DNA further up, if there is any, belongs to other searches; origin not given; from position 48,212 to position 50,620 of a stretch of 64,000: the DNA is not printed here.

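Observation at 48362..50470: Monocistronic TIR-like / PLP-enzyme fusion protein bracketed by two hairpins: candidate undescribed NAD-linked or immune module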

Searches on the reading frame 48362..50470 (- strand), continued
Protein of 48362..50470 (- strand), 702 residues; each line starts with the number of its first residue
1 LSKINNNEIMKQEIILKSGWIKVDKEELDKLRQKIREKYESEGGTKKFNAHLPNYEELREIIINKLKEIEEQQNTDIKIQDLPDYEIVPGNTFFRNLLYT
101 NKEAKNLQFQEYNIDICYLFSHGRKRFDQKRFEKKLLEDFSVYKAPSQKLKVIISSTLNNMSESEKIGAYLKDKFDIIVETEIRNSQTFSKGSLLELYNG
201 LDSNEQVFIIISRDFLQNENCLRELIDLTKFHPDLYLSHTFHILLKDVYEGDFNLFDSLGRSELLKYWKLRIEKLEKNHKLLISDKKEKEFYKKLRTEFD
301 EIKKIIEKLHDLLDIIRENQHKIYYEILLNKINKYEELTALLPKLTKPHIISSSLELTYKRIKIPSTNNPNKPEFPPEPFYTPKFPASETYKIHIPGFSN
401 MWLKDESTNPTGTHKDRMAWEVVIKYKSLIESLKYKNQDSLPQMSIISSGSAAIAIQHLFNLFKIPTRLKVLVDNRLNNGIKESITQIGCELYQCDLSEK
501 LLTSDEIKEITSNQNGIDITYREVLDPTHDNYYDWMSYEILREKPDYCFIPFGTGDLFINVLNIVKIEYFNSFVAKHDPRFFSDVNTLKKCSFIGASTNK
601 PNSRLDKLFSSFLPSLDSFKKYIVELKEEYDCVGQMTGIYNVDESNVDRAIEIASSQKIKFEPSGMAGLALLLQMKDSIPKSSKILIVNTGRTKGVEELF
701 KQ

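Call 17: find_encoding_contigs(protein=P0065, flank=8000, max_places=3)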
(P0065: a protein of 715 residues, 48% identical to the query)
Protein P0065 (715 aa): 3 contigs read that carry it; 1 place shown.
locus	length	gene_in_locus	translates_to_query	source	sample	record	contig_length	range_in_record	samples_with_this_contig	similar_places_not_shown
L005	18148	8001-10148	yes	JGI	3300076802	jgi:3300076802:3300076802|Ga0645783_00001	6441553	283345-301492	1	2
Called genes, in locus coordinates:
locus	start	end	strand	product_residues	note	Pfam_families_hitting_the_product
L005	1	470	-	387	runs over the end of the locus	PF00079:Serpin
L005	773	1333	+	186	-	PF04542:Sigma70_r2, PF08281:Sigma70_r4_2, PF04545:Sigma70_r4 (weak)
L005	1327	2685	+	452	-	PF13568:OMP_b-brl_2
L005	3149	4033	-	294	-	PF11276:DUF3078, PF04338:DUF481 (weak)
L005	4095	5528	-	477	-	PF05958:tRNA_U5-meth_tr, PF13847:Methyltransf_31, PF13649:Methyltransf_25 (weak)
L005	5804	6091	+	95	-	PF04193:PQ-loop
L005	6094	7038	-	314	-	PF00226:DnaJ, PF01556:DnaJ_C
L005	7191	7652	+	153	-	PF13404:HTH_AsnC-type, PF13412:HTH_24, PF01037:AsnC_trans_reg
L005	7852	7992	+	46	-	-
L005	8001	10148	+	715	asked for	PF00291:PALP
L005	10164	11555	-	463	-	PF00112:Peptidase_C1, PF13529:Peptidase_C39_2 (weak), PF14326:DUF4384 (weak)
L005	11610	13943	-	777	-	PF02493:MORN (weak), PF00656:Peptidase_C14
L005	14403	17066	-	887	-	PF02493:MORN (weak), PF00656:Peptidase_C14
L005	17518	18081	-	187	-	PF10469:AKAP7_NLS (weak), PF02834:LigT_PEase, PF13563:2_5_RNA_ligase2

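Call 20: find_encoding_contigs(protein=P0083, flank=8000, max_places=4)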
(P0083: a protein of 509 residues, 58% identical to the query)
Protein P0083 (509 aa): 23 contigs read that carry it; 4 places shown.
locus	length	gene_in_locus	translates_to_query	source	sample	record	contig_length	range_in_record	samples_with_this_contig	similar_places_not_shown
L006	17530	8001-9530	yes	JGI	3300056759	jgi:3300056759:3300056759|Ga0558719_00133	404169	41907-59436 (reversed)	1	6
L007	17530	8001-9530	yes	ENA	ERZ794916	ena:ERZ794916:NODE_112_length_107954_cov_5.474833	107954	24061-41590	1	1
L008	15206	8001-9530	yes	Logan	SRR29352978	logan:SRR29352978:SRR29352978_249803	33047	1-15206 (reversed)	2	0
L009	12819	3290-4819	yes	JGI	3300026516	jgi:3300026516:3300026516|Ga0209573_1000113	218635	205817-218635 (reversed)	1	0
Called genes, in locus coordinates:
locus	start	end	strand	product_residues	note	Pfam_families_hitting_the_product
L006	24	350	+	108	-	PF00893:Multi_Drug_Res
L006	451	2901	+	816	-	PF03176:MMPL, PF00873:ACR_tran, PF02460:Patched (weak), PF12349:Sterol-sensing, PF00873:ACR_tran (weak), PF03176:MMPL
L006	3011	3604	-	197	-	PF05685:Uma2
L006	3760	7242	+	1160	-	PF00133:tRNA-synt_1, PF09334:tRNA-synt_1g (weak), PF01921:tRNA-synt_1f (weak), PF09334:tRNA-synt_1g, PF08264:Anticodon_1, PF19302:DUF5915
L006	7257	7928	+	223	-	PF01252:Peptidase_A8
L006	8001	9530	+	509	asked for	PF00291:PALP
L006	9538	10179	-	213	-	PF14014:DUF4230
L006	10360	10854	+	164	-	PF13185:GAF_2, PF01590:GAF (weak)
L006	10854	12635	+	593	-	PF05192:MutS_III, PF00488:MutS_V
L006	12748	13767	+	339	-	PF13648:Lipocalin_4 (faint)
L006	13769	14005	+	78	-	-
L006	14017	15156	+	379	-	PF00155:Aminotran_1_2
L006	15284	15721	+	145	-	-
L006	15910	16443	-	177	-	PF06283:ThuA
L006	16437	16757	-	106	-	-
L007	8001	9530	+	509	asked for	PF00291:PALP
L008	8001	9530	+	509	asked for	PF00291:PALP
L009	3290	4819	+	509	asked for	PF00291:PALP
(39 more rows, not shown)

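Call 21: find_encoding_contigs(protein=P0038, flank=8000, max_places=3)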
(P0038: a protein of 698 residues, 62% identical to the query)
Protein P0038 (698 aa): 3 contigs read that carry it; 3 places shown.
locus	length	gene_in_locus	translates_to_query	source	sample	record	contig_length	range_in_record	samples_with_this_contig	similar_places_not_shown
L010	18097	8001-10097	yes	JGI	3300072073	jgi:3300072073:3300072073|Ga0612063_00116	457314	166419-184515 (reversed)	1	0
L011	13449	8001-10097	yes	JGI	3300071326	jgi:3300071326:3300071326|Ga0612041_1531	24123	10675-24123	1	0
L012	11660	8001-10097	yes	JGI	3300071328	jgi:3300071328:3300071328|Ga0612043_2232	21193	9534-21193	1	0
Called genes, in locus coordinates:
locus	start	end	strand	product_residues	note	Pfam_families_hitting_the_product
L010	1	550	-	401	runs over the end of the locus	PF04932:Wzy_C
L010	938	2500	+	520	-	PF00933:Glyco_hydro_3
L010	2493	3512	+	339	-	PF01073:3Beta_HSD, PF01370:Epimerase, PF02719:Polysacc_synt_2, PF04321:RmlD_sub_bind, PF07993:NAD_binding_4, PF13460:NAD_binding_10 (weak), PF16363:GDP_Man_Dehyd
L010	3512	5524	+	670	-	PF23914:TPR_CcmH_CycH (faint), PF13424:TPR_12 (faint), PF00515:TPR_1 (faint), PF07719:TPR_2 (faint), PF12895:ANAPC3 (faint), PF13174:TPR_6 (faint), PF13181:TPR_8 (faint), PF14559:TPR_19 (weak), +5 more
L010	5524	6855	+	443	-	PF03446:NAD_binding_2, PF03721:UDPG_MGDP_dh_N, PF00984:UDPG_MGDP_dh, PF03720:UDPG_MGDP_dh_C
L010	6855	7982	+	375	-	PF02350:Epimerase_2, PF04007:DUF354 (weak)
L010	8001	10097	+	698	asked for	PF00291:PALP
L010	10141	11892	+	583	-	PF02563:Poly_export, PF10531:SLBB, PF22461:SLBB_2 (weak)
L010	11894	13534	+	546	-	PF14052:Caps_assemb_Wzi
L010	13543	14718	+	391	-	PF13506:Glyco_transf_21, PF13641:Glyco_tranf_2_3, PF00535:Glycos_transf_2, PF13632:Glyco_trans_2_3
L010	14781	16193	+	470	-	PF13727:CoA_binding_3, PF02397:Bac_transf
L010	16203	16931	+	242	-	PF00535:Glycos_transf_2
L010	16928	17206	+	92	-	PF00535:Glycos_transf_2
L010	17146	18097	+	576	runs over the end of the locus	PF00535:Glycos_transf_2, PF13632:Glyco_trans_2_3, PF13641:Glyco_tranf_2_3, PF13727:CoA_binding_3 (weak), PF02397:Bac_transf (faint)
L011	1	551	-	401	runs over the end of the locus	PF04932:Wzy_C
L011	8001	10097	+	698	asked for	PF00291:PALP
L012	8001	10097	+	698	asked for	PF00291:PALP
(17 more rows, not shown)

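Call 22: predict_structure(alignment_id=A1)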
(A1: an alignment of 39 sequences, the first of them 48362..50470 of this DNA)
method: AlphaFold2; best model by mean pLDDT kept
length: 702 residues; sequences in the alignment: 39
mean_pLDDT: 80.5   pTM: 0.54
mean pLDDT of the five models: 80.5, 80.1, 79.6, 79.4, 76.5
residues with pLDDT >= 90: 204; 70-90: 366; 50-70: 100; < 50: 32
segments of 3 or more residues with pLDDT < 50: 1-7, 50-52, 140-147, 346-351, 436-439
pLDDT, mean of each block of 10 residues (from residue 1): 48 85 91 89 70 71 89 84 67 84 87 93 92 71 48 91 93 91 68 83 89 90 87 84 92 78 80 70 56 70 78 80 93 88 55 60 69 76 87 93 88 75 79 53 78 84 84 82 88 79 74 76 55 84 95 79 90 86 91 90 74 65 90 94 91 92 86 95 94 75 72
secondary structure, 60 per line:
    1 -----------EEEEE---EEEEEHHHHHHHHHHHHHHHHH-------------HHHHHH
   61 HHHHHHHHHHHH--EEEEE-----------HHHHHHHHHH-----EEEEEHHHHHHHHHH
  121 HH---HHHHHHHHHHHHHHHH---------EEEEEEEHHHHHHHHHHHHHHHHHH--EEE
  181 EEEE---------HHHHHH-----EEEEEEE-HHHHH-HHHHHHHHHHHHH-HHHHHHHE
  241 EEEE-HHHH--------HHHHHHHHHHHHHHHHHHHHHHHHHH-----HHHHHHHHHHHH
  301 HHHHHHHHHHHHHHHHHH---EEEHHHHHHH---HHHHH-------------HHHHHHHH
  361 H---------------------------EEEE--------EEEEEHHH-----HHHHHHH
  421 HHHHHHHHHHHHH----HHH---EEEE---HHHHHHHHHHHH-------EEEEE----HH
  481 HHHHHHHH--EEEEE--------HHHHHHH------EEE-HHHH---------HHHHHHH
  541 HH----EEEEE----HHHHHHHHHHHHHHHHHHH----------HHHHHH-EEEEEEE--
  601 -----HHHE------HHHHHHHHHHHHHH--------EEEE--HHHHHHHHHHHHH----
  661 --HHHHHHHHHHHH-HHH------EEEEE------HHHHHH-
elements in order (helices of 4 or more, strands of 3 or more residues): E12-16 E20-24 H25-41 H55-72 E75-79 H91-100 E106-110 H111-122 H126-141 E151-157 H158-175 E178-184 H194-199 E205-211 H213-217 H219-231 H233-239 E240-244 H246-249 H258-283 H289-318 E322-324 H325-331 H335-339 H353-361 E389-392 E401-405 H414-433 E444-447 H451-462 E470-474 H479-488 E491-495 H504-510 E517-519 H521-524 H534-542 E547-551 H556-574 H585-590 E592-598 H616-629 E638-641 H644-656 H663-674 E685-689 H696-701

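Call 25: fold_search(model_id=the predicted structure, library=pdb)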
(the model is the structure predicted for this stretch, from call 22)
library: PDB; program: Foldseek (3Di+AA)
matches with E <= 10: 1653; with E <= 0.001: 376
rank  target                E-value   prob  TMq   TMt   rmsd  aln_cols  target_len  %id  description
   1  3x44_A                1.7e-10  1.00  0.30  0.58   6.5       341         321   15  Crystal structure of O-ureido-L-serine-bound K43A mutant of O-ureido-L-serine synthase (released 2015-07-29)
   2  6cgq_B                1.9e-10  1.00  0.32  0.60   6.1       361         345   18  Threonine synthase from Bacillus subtilis ATCC 6633 with PLP and PLP-Ala (released 2019-02-27)
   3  2gn1_B                2.3e-10  1.00  0.27  0.53   8.8       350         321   18  Crystal structure of dimeric biodegradative threonine deaminase (TdcB) from Salmonella typhimurium at 2.2A resolution  (released 2006-11-07)
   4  3x43_A                5.7e-10  1.00  0.31  0.62   5.9       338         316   16  Crystal structure of O-ureido-L-serine synthase (released 2015-07-29)
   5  2gn2                  8.1e-10  1.00  0.27  0.52   8.9       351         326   17  Crystal structure of tetrameric biodegradative threonine deaminase (TdcB) from Salmonella typhimurium in complex with CM (released 2006-11-07)
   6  3l6b                  8.9e-10  1.00  0.31  0.62   5.6       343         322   17  X-ray crystal structure of human serine racemase in complex with malonate a potent inhibitor (released 2010-01-26)
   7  2gn0_MODEL_1_C        8.9e-10  1.00  0.27  0.52   8.7       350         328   18  Crystal structure of dimeric biodegradative threonine deaminase (TdcB) from Salmonella typhimurium at 1.7 A re (released 2006-11-07)
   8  8zkv_B                9.4e-10  1.00  0.28  0.56   9.4       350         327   14  Crystal structure of mutant catalytic domains of threonine deaminase in complex with PLP (released 2024-06-12)
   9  8zkv_D                1.0e-09  1.00  0.28  0.56   9.6       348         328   14  Crystal structure of mutant catalytic domains of threonine deaminase in complex with PLP (released 2024-06-12)
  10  2gn0_MODEL_1_B        1.0e-09  1.00  0.27  0.54   8.7       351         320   18  Crystal structure of dimeric biodegradative threonine deaminase (TdcB) from Salmonella typhimurium at 1.7 A re (released 2006-11-07)
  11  2bhs_B                1.2e-09  1.00  0.28  0.59   6.2       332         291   14  Crystal Structure of Cysteine Synthase B (released 2005-06-22)
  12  2v03                  1.2e-09  1.00  0.28  0.58   6.5       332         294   16  High resolution structure and catalysis of an O-acetylserine sulfhydrylase (released 2007-10-09)
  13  6nmx_B                1.3e-09  1.00  0.30  0.56   5.4       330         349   18  Threonine synthase from Bacillus subtilis ATCC 6633 with PLP and APPA (released 2019-03-13)
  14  3l6r                  1.3e-09  1.00  0.29  0.58   8.9       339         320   16  The structure of mammalian serine racemase: Evidence for conformational changes upon inhibitor binding (released 2010-01-26)
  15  8zkv_C                1.4e-09  1.00  0.26  0.52   9.7       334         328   14  Crystal structure of mutant catalytic domains of threonine deaminase in complex with PLP (released 2024-06-12)
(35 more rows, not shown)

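Call 33: search_protein_families(library=pfam, proteins=[P0080, P0097, P0103, P0114], max_evalue=1)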
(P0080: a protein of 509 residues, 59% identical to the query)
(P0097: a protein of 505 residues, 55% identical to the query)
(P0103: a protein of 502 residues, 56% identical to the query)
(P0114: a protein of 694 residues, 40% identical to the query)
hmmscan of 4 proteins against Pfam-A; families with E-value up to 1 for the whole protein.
P0080 (509 aa): 5 families
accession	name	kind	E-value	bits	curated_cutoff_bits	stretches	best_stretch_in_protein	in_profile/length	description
PF00291.31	PALP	-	3.4e-25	89.4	35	1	221-500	23-295/295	Pyridoxal-phosphate dependent enzyme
PF00155.27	Aminotran_1_2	-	0.011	15.4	19.7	1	252-319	63-124/361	Aminotransferase class I and II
PF24126.1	DUF7394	-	0.11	13.2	27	0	257-298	14-51/65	Family of unknown function (DUF7394)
PF00719.24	Pyrophosphatase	-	0.18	12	23.5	0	481-503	75-97/153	Inorganic pyrophosphatase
PF01206.22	TusA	-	0.19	12.1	28.6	1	275-306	25-57/70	Sulfurtransferase TusA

P0097 (505 aa): 2 families
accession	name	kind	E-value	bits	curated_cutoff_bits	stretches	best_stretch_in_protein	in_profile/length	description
PF00291.31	PALP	-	1.3e-23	84.3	35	1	213-496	14-295/295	Pyridoxal-phosphate dependent enzyme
PF06303.17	MatP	-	0.22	12.5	27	1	236-293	13-70/84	MatP N-terminal domain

P0103 (502 aa): 2 families
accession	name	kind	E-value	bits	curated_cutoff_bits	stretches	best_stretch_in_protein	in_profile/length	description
PF00291.31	PALP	-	6.3e-30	105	35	1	205-494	8-295/295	Pyridoxal-phosphate dependent enzyme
PF18400.7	Thioredoxin_12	-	0.087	13.1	26.1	1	104-168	10-73/190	Thioredoxin-like domain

P0114 (694 aa): 2 families
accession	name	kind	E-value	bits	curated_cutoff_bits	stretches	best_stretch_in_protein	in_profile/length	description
PF00291.31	PALP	-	3.1e-17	63.3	35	1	390-687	22-295/295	Pyridoxal-phosphate dependent enzyme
PF13676.11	TIR_2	-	0.031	15.2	28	1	138-215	6-85/122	TIR domain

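Call 34: find_related_loci(query=A1, collection=genome_contigs, flank=8000)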
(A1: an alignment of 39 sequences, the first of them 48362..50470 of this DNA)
Query A1 (702 aa) in genome_contigs; peptide patterns used: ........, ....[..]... (x = any residue, [..] = any of these).
464 stretches matched a pattern; 355 encode a relative of the query (tblastn E <= 1e-3); the best 80 are kept; 80 distinct loci.
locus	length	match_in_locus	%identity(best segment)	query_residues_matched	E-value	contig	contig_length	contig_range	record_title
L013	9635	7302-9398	94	1-699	0e+0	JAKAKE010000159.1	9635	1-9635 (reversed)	MAG: Bacteroidetes bacterium isolate WY4.bin46 NODE_9113_length_9635_cov_1.785654, whole genome shotgun sequence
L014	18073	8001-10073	91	10-699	0e+0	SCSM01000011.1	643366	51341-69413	MAG: Bacteroidetes bacterium isolate FW215_bin.12 FW215_bin.12-27882, whole genome shotgun sequence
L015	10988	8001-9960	89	9-702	0e+0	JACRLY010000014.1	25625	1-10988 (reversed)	MAG: Ignavibacteriae bacterium isolate NC_groundwater_1893_Pr3_B-0.1um_34_8 SR2-18-B1_coassembly_96411, whole genome sho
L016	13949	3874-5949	81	9-699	0e+0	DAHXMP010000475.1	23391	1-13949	MAG TPA_asm: Bacteroidetes bacterium isolate clean1621 k141_1928524, whole genome shotgun sequence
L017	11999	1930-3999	71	10-699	0e+0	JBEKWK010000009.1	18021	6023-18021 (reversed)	MAG: FCB group bacterium isolate SPRUCE 626 SPRUCE_626_9, whole genome shotgun sequence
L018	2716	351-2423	68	10-699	0e+0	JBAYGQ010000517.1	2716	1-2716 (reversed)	MAG: Bacteroidota bacterium isolate SO_2016_GW1_129 scaffold76408_OW334_2016, whole genome shotgun sequence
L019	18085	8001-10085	66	7-701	0e+0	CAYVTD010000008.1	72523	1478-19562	MAG TPA_asm: uncultured Hyphomicrobiales bacterium isolate binchicken_co74_407 genome assembly, contig: NODE_658_length_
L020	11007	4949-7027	66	8-699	0e+0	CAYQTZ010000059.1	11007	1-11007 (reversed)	MAG TPA_asm: uncultured Hyphomicrobiales bacterium isolate SRP319275_co2_101 genome assembly, contig: NODE_5758_length_1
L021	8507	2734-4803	65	10-701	0e+0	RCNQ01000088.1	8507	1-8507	MAG: Bacteroidetes/Chlorobi group bacterium ChocPot_Mid ChocPot_contig_2579, whole genome shotgun sequence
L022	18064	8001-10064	65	10-699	0e+0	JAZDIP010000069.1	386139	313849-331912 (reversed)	MAG: bacterium isolate MEGAHIT-group-0.412 k141_1668860, whole genome shotgun sequence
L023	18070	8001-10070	65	7-699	0e+0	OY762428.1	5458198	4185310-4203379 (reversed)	MAG: Candidatus Kapabacteria bacterium isolate a44c304e-2480-4604-92e3-6035b9b042d9 genome assembly, chromosome: 1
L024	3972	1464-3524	64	13-701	0e+0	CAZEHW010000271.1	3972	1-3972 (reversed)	MAG TPA_asm: uncultured Hyphomicrobiales bacterium isolate SRP319275_co4_89 genome assembly, contig: NODE_22114_length_3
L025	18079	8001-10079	65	10-701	0e+0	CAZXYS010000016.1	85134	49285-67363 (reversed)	MAG TPA_asm: uncultured Hyphomicrobiales bacterium isolate SRP141376_co1_372 genome assembly, contig: NODE_715_length_85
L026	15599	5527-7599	67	10-699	0e+0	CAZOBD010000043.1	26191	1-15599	MAG TPA_asm: uncultured Hyphomicrobiales bacterium isolate SRP141376_co4_174 genome assembly, contig: NODE_3367_length_2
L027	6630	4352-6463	62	10-699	0e+0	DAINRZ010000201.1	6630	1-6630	MAG TPA_asm: Candidatus Kapaibacterium sp. isolate CTOTU29498 NODE_6223_length_6630_cov_4.657186, whole genome shotgun s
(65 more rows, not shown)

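Call 50: find_related_loci(query=A1, collection=viral_contigs, flank=8000)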
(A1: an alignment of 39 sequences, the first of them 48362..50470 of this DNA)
Query A1 (702 aa) in viral_contigs; peptide patterns used: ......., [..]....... (x = any residue, [..] = any of these).
24 stretches matched a pattern, but none encodes a relative of the query by tblastn (E <= 1e-3).
